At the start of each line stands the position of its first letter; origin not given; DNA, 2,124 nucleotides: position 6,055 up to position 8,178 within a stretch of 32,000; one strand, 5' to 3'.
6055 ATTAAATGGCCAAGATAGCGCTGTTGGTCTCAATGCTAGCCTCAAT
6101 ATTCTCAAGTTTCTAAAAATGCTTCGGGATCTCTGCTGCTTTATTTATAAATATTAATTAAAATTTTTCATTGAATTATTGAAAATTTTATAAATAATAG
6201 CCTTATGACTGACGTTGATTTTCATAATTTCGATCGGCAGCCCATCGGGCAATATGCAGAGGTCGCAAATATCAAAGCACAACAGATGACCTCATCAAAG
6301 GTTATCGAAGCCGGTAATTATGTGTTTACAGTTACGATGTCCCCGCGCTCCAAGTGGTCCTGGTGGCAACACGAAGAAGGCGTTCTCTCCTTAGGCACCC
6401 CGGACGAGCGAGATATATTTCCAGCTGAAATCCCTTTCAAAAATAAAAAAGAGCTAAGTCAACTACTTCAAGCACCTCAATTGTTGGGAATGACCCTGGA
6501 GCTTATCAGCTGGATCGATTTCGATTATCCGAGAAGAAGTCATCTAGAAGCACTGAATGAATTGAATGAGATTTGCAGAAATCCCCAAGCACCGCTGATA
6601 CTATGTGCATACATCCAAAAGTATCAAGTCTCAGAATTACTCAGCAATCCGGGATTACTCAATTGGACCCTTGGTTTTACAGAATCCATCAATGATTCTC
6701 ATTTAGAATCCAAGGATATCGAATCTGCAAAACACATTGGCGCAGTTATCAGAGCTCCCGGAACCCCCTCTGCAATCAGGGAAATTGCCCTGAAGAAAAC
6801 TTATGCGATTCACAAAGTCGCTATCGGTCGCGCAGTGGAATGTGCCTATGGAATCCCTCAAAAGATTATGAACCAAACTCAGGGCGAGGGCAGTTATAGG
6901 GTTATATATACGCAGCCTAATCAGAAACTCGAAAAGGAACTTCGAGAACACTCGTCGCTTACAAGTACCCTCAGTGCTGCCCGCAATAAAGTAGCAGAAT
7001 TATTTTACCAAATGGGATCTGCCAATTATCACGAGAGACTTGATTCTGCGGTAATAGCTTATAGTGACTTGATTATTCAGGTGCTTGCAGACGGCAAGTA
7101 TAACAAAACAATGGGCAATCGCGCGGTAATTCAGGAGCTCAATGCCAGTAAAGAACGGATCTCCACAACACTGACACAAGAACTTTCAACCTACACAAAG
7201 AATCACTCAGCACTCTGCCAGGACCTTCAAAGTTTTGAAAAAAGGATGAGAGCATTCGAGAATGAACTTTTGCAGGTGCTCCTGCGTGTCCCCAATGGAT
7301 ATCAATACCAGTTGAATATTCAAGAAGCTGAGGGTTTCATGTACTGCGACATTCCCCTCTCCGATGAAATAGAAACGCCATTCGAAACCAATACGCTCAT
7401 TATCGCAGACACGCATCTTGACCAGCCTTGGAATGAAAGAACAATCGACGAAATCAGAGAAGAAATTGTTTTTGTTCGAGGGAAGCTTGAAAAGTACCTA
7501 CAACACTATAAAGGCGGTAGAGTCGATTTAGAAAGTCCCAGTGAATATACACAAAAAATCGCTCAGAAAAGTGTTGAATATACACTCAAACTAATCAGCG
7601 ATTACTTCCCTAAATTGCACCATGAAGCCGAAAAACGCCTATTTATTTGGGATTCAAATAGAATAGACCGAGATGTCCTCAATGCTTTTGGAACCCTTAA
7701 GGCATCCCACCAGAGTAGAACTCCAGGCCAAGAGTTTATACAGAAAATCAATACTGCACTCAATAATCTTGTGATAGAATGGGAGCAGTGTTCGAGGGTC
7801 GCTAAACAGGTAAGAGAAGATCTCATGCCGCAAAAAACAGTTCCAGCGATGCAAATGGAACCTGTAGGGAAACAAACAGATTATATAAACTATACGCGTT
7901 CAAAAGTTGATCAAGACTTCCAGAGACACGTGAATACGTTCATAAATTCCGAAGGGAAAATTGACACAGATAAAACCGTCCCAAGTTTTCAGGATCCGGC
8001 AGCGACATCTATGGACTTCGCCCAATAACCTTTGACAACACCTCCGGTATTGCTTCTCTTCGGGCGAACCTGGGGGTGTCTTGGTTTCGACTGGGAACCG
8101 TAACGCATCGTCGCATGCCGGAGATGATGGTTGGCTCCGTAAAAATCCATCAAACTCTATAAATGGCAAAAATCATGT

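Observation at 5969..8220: ssrA 5' fragments are almost identical to the live gene while the flanking paralogues have diverged deeply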

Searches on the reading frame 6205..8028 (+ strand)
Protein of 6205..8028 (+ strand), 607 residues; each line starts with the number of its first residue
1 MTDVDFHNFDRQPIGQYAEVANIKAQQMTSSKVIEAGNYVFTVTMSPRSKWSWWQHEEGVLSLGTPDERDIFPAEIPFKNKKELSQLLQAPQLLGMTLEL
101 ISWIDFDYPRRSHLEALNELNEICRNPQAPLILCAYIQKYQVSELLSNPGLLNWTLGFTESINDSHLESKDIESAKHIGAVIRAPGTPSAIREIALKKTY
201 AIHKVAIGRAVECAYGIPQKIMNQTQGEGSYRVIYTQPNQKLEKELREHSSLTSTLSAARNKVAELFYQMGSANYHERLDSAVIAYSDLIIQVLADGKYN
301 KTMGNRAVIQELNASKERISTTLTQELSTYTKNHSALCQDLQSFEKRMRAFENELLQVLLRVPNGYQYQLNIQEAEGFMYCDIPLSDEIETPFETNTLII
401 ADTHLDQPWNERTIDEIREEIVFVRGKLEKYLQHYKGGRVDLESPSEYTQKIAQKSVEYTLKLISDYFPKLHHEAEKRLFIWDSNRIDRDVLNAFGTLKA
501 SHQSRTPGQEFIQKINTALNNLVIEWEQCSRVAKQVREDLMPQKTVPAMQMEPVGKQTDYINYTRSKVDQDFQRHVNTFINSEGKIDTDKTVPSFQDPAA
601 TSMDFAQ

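Call 9: search_protein_families(library=pfam, proteins=[window:6205-8028:+], max_evalue=0.01)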
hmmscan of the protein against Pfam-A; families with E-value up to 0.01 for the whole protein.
window:6205-8028:+ (607 aa): 0 families

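Call 11: find_homologous_proteins(query=window:6205-8028:+)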
Query window:6205-8028:+ (607 aa): 2 proteins with E <= 0.001 among 8000 candidates.
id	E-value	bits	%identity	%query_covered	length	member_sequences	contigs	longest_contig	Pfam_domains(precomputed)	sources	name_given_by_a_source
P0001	0.0e+0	1381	100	100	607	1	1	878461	-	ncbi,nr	ncbi:MAG: hypothetical protein LW808_001915 [Verrucomicrobiota bacterium]|nr:MAG: hypothetical prote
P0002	0.0e+0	1111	81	100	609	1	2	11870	-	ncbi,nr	ncbi:MAG: hypothetical protein K2L24_01595, partial [Opitutales bacterium]|nr:hypothetical protein [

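Call 13: find_encoding_contigs(protein=P0002, flank=10000, max_places=6)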
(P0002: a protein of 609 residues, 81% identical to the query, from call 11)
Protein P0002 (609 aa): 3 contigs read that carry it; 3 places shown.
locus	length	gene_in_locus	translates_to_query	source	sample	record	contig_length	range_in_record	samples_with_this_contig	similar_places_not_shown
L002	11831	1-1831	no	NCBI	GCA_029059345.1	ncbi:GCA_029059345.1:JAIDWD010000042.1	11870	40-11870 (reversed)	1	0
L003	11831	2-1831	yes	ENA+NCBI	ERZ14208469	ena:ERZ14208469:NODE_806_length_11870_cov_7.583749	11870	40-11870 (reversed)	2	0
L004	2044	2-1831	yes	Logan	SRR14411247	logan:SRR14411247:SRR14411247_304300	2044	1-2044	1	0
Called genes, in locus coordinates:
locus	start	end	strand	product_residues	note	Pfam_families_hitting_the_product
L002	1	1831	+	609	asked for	?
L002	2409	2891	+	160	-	-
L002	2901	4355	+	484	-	-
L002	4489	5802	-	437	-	PF13857:Ank_5 (faint), PF00023:Ank (faint), PF12796:Ank_2 (faint), PF13637:Ank_4 (faint)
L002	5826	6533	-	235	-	PF00023:Ank (faint), PF12796:Ank_2, PF13637:Ank_4 (faint), PF13857:Ank_5 (weak)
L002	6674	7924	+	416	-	PF00464:SHMT, PF00155:Aminotran_1_2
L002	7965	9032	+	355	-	-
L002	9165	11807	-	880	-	-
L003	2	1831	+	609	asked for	?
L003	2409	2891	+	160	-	-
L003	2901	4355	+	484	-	-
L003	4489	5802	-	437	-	PF13857:Ank_5 (faint), PF00023:Ank (faint), PF12796:Ank_2 (faint), PF13637:Ank_4 (faint)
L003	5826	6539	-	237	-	PF00023:Ank (faint), PF12796:Ank_2, PF13637:Ank_4 (faint), PF13857:Ank_5 (weak)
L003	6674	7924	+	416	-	PF00464:SHMT, PF00155:Aminotran_1_2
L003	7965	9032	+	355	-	-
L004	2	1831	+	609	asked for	?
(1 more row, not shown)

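Call 66: predict_structure(alignment_id=A3)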
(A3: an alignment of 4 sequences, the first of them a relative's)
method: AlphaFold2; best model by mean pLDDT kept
length: 607 residues; sequences in the alignment: 4
mean_pLDDT: 58.7   pTM: 0.50
mean pLDDT of the five models: 58.7, 48.8, 48.0, 46.8, 46.6
residues with pLDDT >= 90: 25; 70-90: 186; 50-70: 163; < 50: 233
segments of 3 or more residues with pLDDT < 50: 1-28, 49-56, 228-230, 234-259, 270-272, 293-308, 326-345, 358-370, 384-397, 402-408, 437-445, 499-509, 542-607
pLDDT, mean of each block of 10 residues (from residue 1): 28 32 40 78 62 47 65 74 83 89 84 92 89 87 89 92 84 87 83 79 71 69 56 43 41 47 50 51 55 45 45 55 49 41 49 50 40 55 39 40 42 69 78 57 49 63 71 72 70 60 39 61 77 75 34 34 37 36 34 29 25
secondary structure, 60 per line:
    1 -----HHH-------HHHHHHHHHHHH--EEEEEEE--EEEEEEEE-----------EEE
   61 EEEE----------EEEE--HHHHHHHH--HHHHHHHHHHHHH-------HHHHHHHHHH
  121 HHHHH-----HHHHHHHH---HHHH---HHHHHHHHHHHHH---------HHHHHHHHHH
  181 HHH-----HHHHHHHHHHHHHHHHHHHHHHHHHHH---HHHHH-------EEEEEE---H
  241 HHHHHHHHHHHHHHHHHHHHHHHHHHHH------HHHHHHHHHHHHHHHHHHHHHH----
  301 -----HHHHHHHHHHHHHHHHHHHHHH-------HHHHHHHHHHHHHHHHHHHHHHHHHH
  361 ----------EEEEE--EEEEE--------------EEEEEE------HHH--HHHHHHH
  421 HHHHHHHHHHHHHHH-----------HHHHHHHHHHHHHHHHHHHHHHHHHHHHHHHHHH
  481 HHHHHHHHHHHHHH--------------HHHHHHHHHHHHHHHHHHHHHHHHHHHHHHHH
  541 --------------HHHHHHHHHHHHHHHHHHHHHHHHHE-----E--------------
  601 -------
elements in order: H16-27 E30-36 E39-46 E58-64 E75-78 H81-88 H91-103 H111-125 H131-138 H142-145 H149-161 H171-183 H189-215 H219-223 E231-236 H240-268 H275-296 H306-327 H335-360 E371-375 E378-382 E397-402 H414-435 H447-494 H509-540 H555-579

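Call 68: fold_search(model_id=the predicted structure, library=pdb)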
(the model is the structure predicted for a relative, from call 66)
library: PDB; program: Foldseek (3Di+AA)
matches with E <= 10: 375; with E <= 0.001: 0
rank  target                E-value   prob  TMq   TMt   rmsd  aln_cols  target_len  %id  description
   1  7zr1_D                1.3e-01  0.08  0.07  0.06  84.7       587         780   13  Chaetomium thermophilum Mre11-Rad50-Nbs1 complex bound to ATPyS (composite structure) (released 2023-01-11)
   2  5h5m_A                1.4e-01  0.12  0.08  0.11  25.9       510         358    9  Crystal structure of HMP-1 M domain (released 2017-03-29)
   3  8afz_A                1.4e-01  0.12  0.09  0.12  32.6       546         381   10  Architecture of the ESCPE-1 membrane coat (released 2023-06-21)
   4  6qm6_A                1.7e-01  0.08  0.09  0.08  36.4       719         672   10  Cryo-EM structure of calcium-free nhTMEM16 lipid scramblase in DDM (released 2019-03-06)
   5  6xj1_B                2.0e-01  0.28  0.11  0.21  47.1       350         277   10  Crystal Structure of CDC15 F-BAR Domain from Schizosaccharomyces pombe (released 2020-12-16)
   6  8rcr_A                2.7e-01  0.09  0.09  0.09  33.9       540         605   10  human TRPM4 in SMA apo (released 2024-12-18)
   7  7zr1_C                2.7e-01  0.05  0.06  0.05  85.5       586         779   13  Chaetomium thermophilum Mre11-Rad50-Nbs1 complex bound to ATPyS (composite structure) (released 2023-01-11)
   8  5l3x_B                4.6e-01  0.09  0.10  0.14  27.0       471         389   10  Crystal structure of negative elongation factor subcomplex NELF-AC (released 2016-06-22)
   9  9mg8_B                4.8e-01  0.15  0.12  0.17  30.2       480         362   11  Crystal Structure of b-iTHR-110 (released 2025-12-17)
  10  6bfi_B                5.2e-01  0.11  0.13  0.10  29.6       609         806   12  Vinculin homolog in a sponge (phylum Porifera) reveals vertebrate-like cell adhesions involved in early multicellular  (released 2018-06-13)
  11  7x6c_A                5.2e-01  0.10  0.12  0.11  35.3       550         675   13  Cryo-EM structure of the human TRPC5 ion channel in lipid nanodiscs, class1 (released 2023-05-24)
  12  7n6g_3N               5.2e-01  0.08  0.08  0.12  52.6       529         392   11  C1 of central pair (released 2022-05-18)
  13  3n0f_A                5.7e-01  0.08  0.12  0.13  26.8       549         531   11  Crystal Structure of Isoprene Synthase from Grey Poplar Leaves (Populus x canescens) (released 2010-07-21)
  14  23as_0                5.7e-01  0.07  0.09  0.12  33.2       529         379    9  Structure of Arabidopsis SNX1 (Class l, 7-fold) (released 2026-03-18)
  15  9ntt_A                5.9e-01  0.05  0.08  0.12  33.4       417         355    9  Identification and non-clinical characterization of SAR444200, a novel anti-GPC3 T-cell engager for the treatment of G (released 2026-01-14)
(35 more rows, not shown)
